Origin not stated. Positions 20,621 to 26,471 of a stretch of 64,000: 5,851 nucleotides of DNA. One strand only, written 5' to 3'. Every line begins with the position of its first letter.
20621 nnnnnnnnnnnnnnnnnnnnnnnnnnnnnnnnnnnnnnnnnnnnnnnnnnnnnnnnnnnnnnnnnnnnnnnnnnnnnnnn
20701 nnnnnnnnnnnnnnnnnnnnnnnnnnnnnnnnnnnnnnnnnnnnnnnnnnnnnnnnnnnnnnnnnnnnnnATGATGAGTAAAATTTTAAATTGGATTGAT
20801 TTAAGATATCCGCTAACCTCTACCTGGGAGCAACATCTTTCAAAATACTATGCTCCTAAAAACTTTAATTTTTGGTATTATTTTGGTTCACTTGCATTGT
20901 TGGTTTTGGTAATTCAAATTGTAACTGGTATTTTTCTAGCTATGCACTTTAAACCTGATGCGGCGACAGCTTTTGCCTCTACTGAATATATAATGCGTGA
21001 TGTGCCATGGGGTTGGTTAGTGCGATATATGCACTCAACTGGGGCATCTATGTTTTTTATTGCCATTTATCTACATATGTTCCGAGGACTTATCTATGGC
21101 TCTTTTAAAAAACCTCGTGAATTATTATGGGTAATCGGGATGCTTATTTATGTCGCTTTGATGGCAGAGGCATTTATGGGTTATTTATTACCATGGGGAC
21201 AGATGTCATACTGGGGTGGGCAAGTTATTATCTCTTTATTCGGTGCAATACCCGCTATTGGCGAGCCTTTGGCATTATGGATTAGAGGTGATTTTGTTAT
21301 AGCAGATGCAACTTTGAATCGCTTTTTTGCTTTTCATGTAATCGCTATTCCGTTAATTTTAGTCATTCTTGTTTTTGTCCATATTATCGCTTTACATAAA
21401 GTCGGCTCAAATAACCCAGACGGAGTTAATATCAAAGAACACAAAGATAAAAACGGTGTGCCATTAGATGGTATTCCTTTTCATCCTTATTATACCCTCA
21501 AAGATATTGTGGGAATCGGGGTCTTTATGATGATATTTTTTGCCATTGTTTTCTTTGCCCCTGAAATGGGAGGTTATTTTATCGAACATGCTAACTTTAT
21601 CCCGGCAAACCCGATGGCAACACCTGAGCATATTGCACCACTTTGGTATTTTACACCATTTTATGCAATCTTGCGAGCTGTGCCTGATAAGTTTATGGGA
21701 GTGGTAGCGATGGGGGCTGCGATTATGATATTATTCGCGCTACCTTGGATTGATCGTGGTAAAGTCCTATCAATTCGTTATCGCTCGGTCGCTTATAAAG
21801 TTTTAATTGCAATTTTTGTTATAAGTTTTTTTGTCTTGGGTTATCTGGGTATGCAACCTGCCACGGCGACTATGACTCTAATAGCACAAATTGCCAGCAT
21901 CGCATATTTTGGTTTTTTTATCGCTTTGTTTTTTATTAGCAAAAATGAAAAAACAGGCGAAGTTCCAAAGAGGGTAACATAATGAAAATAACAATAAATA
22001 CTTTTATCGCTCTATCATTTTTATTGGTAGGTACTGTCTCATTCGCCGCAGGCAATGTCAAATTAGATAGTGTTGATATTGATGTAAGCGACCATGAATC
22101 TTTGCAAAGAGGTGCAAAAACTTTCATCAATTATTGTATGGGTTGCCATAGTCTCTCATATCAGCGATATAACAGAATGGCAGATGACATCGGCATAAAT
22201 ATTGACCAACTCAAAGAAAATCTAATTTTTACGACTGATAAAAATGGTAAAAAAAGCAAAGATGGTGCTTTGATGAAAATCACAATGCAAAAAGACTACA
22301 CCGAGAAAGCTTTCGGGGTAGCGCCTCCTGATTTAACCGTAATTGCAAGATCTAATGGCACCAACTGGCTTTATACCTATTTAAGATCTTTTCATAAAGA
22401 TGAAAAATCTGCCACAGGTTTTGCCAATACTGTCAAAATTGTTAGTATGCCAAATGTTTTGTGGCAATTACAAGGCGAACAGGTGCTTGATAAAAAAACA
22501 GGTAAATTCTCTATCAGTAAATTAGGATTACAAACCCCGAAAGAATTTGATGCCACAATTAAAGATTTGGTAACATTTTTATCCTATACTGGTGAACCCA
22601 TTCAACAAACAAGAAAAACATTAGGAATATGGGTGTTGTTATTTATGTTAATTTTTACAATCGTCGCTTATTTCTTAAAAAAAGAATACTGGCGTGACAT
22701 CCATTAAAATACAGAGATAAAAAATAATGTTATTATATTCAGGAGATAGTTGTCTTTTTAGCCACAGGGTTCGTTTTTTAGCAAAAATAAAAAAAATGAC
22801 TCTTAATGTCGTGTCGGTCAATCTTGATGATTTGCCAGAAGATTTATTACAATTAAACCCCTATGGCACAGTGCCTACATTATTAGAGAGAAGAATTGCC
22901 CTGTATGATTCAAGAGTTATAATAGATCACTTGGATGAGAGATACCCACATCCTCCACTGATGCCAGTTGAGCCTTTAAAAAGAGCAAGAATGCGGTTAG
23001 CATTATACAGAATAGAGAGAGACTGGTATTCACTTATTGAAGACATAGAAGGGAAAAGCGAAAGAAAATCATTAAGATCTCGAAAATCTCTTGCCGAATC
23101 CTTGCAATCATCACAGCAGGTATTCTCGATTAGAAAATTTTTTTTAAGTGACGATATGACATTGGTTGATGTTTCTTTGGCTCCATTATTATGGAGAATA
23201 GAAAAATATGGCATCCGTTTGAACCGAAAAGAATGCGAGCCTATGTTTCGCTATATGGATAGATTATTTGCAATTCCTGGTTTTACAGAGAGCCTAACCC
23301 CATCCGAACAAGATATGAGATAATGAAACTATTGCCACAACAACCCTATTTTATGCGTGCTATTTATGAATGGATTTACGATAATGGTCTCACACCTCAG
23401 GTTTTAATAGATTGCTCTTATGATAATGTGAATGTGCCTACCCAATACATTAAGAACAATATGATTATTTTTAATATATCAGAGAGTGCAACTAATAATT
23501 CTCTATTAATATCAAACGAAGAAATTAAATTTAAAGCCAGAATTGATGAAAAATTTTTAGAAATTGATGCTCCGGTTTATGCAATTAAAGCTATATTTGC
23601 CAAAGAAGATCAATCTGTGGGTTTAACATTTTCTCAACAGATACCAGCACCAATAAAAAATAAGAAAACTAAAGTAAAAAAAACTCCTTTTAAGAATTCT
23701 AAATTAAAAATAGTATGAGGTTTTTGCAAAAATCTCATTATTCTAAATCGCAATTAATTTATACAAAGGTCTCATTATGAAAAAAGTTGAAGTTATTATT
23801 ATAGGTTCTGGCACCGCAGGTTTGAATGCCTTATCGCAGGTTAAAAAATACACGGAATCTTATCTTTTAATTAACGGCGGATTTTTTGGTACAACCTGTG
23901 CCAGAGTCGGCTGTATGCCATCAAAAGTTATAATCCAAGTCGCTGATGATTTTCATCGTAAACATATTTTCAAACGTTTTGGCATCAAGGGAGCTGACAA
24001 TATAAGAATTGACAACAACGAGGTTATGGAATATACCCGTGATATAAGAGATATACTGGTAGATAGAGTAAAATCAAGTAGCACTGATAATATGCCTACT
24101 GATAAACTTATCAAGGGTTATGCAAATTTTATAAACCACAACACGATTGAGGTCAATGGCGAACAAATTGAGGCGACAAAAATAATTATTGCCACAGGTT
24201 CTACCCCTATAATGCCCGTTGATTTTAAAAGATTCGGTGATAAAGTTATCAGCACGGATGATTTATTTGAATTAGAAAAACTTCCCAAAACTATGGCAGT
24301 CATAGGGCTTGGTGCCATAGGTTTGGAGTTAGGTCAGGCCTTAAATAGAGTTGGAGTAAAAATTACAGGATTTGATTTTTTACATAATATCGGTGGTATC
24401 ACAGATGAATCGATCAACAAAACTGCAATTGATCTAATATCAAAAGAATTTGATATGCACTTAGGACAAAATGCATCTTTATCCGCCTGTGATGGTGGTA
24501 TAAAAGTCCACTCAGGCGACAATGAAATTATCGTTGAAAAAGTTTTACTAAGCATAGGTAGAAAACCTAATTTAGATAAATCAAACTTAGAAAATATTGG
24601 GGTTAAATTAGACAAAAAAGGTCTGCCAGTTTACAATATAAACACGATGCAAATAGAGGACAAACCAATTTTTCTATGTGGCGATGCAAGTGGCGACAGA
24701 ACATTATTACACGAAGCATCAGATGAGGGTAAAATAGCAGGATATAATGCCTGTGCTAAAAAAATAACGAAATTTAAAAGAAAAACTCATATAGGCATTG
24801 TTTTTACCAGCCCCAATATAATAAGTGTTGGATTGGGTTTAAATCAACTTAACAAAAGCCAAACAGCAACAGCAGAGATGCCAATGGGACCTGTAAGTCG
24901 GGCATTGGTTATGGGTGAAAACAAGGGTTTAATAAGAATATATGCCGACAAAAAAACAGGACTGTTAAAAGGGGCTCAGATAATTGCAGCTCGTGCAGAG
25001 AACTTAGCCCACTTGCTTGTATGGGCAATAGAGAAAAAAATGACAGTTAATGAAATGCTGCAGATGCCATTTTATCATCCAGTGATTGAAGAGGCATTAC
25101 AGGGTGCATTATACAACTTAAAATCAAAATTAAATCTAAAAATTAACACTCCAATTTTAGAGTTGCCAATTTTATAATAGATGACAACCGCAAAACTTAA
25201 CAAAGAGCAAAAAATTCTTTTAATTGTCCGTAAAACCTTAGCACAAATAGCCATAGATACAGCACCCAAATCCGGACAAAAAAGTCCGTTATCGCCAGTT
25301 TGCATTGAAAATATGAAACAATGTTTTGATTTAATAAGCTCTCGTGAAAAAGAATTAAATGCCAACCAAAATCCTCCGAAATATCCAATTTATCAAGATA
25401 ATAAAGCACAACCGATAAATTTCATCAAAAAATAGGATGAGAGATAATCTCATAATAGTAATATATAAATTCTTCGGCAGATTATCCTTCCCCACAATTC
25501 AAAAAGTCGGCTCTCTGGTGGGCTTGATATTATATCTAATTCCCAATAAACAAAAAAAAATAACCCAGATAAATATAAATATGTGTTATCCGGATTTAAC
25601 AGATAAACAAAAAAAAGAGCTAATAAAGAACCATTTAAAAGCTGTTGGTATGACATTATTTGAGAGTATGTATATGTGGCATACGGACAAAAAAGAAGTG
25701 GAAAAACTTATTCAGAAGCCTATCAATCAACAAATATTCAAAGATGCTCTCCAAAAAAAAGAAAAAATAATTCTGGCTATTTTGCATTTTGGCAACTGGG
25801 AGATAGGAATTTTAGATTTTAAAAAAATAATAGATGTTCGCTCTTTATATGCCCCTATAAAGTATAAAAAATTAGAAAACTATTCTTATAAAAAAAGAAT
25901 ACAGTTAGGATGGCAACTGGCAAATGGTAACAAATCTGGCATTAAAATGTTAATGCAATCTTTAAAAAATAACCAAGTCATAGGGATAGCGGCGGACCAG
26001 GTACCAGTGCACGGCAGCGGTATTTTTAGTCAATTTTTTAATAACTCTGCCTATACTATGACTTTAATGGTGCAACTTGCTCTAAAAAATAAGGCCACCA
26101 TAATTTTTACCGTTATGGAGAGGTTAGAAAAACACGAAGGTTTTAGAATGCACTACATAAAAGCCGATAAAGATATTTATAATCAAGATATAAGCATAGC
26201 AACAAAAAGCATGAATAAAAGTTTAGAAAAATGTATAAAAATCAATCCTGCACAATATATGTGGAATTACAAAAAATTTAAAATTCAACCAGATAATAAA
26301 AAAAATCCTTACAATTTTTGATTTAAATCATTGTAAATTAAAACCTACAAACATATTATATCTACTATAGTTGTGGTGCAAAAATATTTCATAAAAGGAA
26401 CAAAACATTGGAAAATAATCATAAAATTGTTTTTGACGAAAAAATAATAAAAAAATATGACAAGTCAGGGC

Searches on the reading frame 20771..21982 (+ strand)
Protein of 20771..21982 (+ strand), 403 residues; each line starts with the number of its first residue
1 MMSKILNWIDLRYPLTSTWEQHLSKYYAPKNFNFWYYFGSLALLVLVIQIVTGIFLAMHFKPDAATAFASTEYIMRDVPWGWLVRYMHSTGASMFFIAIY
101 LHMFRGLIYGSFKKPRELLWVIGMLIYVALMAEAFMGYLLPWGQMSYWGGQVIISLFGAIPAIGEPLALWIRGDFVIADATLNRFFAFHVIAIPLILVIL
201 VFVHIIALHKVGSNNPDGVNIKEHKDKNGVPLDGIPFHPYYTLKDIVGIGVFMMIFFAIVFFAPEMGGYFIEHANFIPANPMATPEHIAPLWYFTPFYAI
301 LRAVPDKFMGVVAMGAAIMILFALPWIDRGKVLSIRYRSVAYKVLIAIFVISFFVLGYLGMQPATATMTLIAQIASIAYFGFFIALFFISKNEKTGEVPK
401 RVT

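Call 14: search_protein_families(library=ncbifam, max_evalue=1e-10, proteins=[window:20771-21982:+])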
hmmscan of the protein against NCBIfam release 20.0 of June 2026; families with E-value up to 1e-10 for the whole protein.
window:20771-21982:+ (403 aa): 5 families
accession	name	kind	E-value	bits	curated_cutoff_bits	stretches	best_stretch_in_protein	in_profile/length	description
NF002990.0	PRK03735.1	subfamily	5.1e-55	186.7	325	1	1-215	1-221/223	cytochrome b6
NF040969.1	cytb_ExtP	equivalog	1.8e-50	171.6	290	1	30-213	19-202/205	selenite/tellurite reduction operon b-type cytochrome ExtP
NF050120.1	bc1_QcrB_actin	exception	1.9e-32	112.8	500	1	8-321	1-317/458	cytochrome bc1 complex cytochrome b subunit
NF041076.1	cyt_b_SoxC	equivalog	3.9e-23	82.1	740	1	32-381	24-380/542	proton pump complex cytochrome B SoxC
TIGR01156.1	cytb6_f_IV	equivalog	2e-11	44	127.05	1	277-362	64-146/160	cytochrome b6-f complex subunit IV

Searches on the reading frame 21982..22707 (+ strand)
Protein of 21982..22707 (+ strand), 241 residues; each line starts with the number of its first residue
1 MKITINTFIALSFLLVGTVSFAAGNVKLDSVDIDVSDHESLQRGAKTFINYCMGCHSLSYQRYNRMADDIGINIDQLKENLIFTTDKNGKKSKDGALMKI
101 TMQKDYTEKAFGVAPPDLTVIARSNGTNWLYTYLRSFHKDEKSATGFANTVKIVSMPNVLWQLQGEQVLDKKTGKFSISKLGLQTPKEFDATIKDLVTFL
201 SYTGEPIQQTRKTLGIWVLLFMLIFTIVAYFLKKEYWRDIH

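Call 14: search_protein_families(library=ncbifam, max_evalue=1e-10, proteins=[window:21982-22707:+])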
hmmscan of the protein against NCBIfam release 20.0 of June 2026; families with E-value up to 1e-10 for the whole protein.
window:21982-22707:+ (241 aa): 0 families

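Call 35: search_protein_families(library=pfam, max_evalue=0.01, proteins=[window:21982-22707:+])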
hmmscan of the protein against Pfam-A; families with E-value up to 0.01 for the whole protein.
window:21982-22707:+ (241 aa): 2 families
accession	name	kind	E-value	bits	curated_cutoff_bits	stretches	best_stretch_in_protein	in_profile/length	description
PF02167.20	Cytochrom_C1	-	6.3e-23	82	22.8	1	37-239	11-218/219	Cytochrome C1 family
PF00034.26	Cytochrom_C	-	0.0045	18.7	21.3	0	42-168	2-79/90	Cytochrome c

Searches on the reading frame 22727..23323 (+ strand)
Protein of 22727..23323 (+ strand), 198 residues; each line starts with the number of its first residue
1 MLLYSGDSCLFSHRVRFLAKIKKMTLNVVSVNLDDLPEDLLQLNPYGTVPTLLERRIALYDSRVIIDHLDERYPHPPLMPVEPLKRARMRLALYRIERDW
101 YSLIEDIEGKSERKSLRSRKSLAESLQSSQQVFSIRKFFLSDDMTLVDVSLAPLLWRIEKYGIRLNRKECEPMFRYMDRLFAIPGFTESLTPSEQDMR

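Call 14: search_protein_families(library=ncbifam, max_evalue=1e-10, proteins=[window:22727-23323:+])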
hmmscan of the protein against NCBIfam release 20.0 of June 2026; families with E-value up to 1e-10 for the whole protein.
window:22727-23323:+ (198 aa): 2 families
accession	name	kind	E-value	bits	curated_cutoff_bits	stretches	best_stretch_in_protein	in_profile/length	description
NF007016.1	PRK09481.1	equivalog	1.2e-63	214.4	314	1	1-198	11-208/209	stringent starvation protein SspA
TIGR01262.1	maiA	equivalog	4.5e-19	68.9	171.05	1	11-196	10-209/211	maleylacetoacetate isomerase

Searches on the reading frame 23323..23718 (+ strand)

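Call 14: search_protein_families(library=ncbifam, max_evalue=1e-10, proteins=[window:23323-23718:+])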
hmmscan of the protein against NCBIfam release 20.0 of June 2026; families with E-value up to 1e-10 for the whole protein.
window:23323-23718:+ (131 aa): 9 families
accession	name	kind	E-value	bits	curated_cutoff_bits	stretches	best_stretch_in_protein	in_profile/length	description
NF008769.0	PRK11798.2-5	equivalog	9.4e-32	110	135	1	3-119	3-117/144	ClpXP protease specificity-enhancing factor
NF008770.0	PRK11798.2-6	equivalog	3.5e-29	101.5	198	1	2-120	7-123/144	ClpXP protease specificity-enhancing factor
NF008763.0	PRK11798.1-2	equivalog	1.2e-28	99.8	162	1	2-106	3-105/156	ClpXP protease specificity-enhancing factor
NF008767.0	PRK11798.2-2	equivalog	1.6e-26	92.7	182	1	6-125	6-125/131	ClpXP protease specificity-enhancing factor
NF008764.0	PRK11798.1-4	equivalog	1e-25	90.3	191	1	6-118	6-116/143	ClpXP protease specificity-enhancing factor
NF008762.0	PRK11798.1-1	equivalog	2.6e-25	89.4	202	1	2-105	5-106/170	ClpXP protease specificity-enhancing factor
NF008768.0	PRK11798.2-4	equivalog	8.7e-21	75.1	258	1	5-106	5-103/173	ClpXP protease specificity-enhancing factor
NF008766.0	PRK11798.2-1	equivalog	9.4e-19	68.4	319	1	4-109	4-106/173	ClpXP protease specificity-enhancing factor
NF008765.0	PRK11798.1-5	equivalog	3.2e-16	59.5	249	1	8-97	6-95/135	ClpXP protease specificity-enhancing factor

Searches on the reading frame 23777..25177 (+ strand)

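Call 14: search_protein_families(library=ncbifam, max_evalue=1e-10, proteins=[window:23777-25177:+])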
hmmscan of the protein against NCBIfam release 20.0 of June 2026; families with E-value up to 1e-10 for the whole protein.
window:23777-25177:+ (466 aa): 26 families (the best 25 are shown)
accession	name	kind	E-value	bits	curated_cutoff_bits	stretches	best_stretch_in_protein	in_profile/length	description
NF004939.0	PRK06292.1-1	equivalog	1e-173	578.4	435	1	2-455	4-465/476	dihydrolipoyl dehydrogenase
TIGR01350.1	lipoamide_DH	equivalog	7.9e-82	275.4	408.8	1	4-448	2-454/461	dihydrolipoyl dehydrogenase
TIGR02053.1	MerA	equivalog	4.9e-75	253.3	454.45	1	5-444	2-449/465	mercury(II) reductase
NF004991.0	PRK06370.1-3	subfamily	7.1e-60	203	620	1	4-444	36-483/509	FAD-containing oxidoreductase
NF005884.0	PRK07846.1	equivalog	1.3e-55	188.9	501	1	1-449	1-452/454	mycothione reductase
NF004992.0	PRK06370.1-4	equivalog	1.4e-54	185.2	629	1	2-450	3-457/459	FAD-containing oxidoreductase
NF004943.0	PRK06292.2-1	equivalog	2.6e-53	181.4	432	1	1-445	1-452/456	dihydrolipoyl dehydrogenase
NF004947.0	PRK06292.2-5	equivalog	1e-52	179.6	592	1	1-451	1-461/474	dihydrolipoyl dehydrogenase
NF003585.0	PRK05249.1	equivalog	3.9e-50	170.8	465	1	3-452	6-461/464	Si-specific NAD(P)(+) transhydrogenase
TIGR03452.1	mycothione_red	equivalog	1.2e-49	169.5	635.65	1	4-447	3-451/452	mycothione reductase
NF004776.0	PRK06116.1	equivalog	9.5e-48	163.3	480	1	2-428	3-433/450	glutathione-disulfide reductase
NF004945.0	PRK06292.2-3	equivalog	1.2e-47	162.9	494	1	1-442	1-446/457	dihydrolipoyl dehydrogenase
NF010311.1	PRK13748.1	subfamily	5.7e-47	160.8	600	1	2-432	96-532/560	mercury(II) reductase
NF005883.0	PRK07845.1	equivalog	9.1e-44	150.2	479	1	5-440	4-451/466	NAD(P)H-quinone dehydrogenase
NF004946.0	PRK06292.2-4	subfamily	2.3e-43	148.7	634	1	1-449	1-471/487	dihydrolipoyl dehydrogenase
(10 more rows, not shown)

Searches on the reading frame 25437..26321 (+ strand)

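Call 14: search_protein_families(library=ncbifam, max_evalue=1e-10, proteins=[window:25437-26321:+])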
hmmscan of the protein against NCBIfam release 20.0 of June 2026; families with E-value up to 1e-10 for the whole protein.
window:25437-26321:+ (294 aa): 15 families
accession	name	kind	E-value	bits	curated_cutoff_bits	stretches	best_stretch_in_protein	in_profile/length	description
NF006487.0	PRK08905.1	equivalog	8.7e-51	172.7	281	1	6-287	3-279/290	lysophospholipid acyltransferase family protein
NF004190.0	PRK05645.1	equivalog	2.3e-50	171.4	377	1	3-290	6-293/295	lysophospholipid acyltransferase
NF005399.0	PRK06946.1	subfamily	1.6e-43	149.1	343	1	4-289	8-291/294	lipid A biosynthesis lauroyl acyltransferase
NF006438.0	PRK08734.1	equivalog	4e-43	147.6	363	1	5-293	9-299/305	lauroyl acyltransferase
TIGR02207.1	lipid_A_htrB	subfamily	8.5e-41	140.3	297.8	1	7-289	19-300/303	LpxL/LpxP family Kdo(2)-lipid IV(A) lauroyl/palmitoleoyl acyltransferase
NF006432.0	PRK08706.1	equivalog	8.8e-36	123.6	384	1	7-290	5-287/289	lipid A biosynthesis lauroyl acyltransferase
NF005340.0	PRK06860.1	subfamily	9.2e-36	123.6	398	1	9-292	27-308/309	lipid A biosynthesis lauroyl acyltransferase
NF006270.0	PRK08419.1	equivalog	5.8e-33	114.5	248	1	22-284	26-291/298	lipid A biosynthesis lauroyl acyltransferase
NF004191.0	PRK05646.1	equivalog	8e-32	110.6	491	1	12-292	27-306/310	lipid A biosynthesis lauroyl acyltransferase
NF005952.0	PRK08025.1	equivalog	2.4e-28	99.1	517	1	12-289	28-302/306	kdo(2)-lipid IV(A) palmitoleoyltransferase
NF006507.0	PRK08943.1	subfamily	1.5e-25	89.9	337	1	19-293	43-316/322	lipid A biosynthesis (KDO)2-(lauroyl)-lipid IVA acyltransferase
NF006437.0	PRK08733.1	equivalog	1.2e-23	83.8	540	1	12-292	30-305/306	LpxL/LpxP family Kdo(2)-lipid IV(A) lauroyl/palmitoleoyl acyltransferase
TIGR02208.1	lipid_A_msbB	equivalog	2.2e-22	79.7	336.05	1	28-292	42-305/305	lauroyl-Kdo(2)-lipid IV(A) myristoyltransferase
NF004569.0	PRK05906.1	equivalog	2.5e-16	59.5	439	1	19-284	34-315/454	lipid A biosynthesis lauroyl acyltransferase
NF005120.0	PRK06553.1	equivalog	1.2e-15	57.7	273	1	38-282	58-307/308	lipid A biosynthesis lauroyl acyltransferase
